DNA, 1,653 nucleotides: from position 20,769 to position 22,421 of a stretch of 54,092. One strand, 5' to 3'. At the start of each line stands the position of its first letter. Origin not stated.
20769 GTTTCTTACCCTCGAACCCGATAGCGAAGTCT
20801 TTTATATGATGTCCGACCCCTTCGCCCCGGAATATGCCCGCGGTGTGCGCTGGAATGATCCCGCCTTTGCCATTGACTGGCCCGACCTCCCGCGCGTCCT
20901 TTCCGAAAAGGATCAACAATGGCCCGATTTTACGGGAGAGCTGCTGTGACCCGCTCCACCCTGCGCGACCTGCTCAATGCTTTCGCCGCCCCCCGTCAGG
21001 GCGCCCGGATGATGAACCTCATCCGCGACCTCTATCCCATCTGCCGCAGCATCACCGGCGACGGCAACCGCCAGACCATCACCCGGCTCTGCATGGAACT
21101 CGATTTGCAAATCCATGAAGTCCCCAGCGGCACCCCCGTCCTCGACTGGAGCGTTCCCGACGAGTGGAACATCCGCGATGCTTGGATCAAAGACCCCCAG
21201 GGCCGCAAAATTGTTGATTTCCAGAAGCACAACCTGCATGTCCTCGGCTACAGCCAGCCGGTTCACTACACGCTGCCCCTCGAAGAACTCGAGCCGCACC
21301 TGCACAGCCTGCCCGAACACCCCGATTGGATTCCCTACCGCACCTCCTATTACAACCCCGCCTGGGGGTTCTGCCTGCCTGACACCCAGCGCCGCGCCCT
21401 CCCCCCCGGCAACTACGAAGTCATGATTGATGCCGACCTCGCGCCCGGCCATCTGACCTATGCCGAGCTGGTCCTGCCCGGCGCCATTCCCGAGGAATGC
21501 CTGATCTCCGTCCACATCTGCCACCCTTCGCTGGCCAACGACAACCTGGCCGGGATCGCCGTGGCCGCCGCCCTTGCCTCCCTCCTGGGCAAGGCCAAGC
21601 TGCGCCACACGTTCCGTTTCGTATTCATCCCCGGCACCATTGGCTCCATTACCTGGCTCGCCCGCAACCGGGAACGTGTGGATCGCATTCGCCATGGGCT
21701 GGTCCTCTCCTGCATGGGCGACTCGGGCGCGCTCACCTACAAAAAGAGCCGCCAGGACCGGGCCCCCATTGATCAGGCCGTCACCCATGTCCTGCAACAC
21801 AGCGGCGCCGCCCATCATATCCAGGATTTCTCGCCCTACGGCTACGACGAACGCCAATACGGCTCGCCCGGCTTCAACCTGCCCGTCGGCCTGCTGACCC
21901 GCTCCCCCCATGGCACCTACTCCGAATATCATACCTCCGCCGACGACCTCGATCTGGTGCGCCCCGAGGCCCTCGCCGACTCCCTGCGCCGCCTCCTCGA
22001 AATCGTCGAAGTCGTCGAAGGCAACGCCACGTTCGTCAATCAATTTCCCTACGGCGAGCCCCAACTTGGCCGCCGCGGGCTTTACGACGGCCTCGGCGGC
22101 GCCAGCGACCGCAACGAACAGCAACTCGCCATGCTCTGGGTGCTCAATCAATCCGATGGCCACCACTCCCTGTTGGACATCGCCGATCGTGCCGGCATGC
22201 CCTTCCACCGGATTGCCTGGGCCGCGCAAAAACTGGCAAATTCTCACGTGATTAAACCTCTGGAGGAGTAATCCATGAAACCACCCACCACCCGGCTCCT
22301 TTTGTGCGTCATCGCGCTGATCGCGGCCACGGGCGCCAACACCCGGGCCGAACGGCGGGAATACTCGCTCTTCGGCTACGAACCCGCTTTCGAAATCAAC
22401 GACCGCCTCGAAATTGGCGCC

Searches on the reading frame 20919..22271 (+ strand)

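Call 8: search_protein_families(library=pfam, proteins=[window:20919-22271:+])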
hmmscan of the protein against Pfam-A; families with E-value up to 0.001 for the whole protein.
window:20919-22271:+ (450 aa): 4 families
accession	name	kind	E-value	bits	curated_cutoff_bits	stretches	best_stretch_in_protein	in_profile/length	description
PF16254.10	DUF4910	-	1.3e-106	355.5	26.6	1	33-369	2-247/247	Domain of unknown function (DUF4910)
PF09940.16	DUF2172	-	1.4e-39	134.7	27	1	82-172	1-91/92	Domain of unknown function (DUF2172)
PF16221.11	HTH_47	-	1.1e-27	95.8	27.1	1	371-446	2-77/78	winged helix-turn-helix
PF04389.22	Peptidase_M28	-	8.2e-05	22.8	21.3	1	206-361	30-191/193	Peptidase family M28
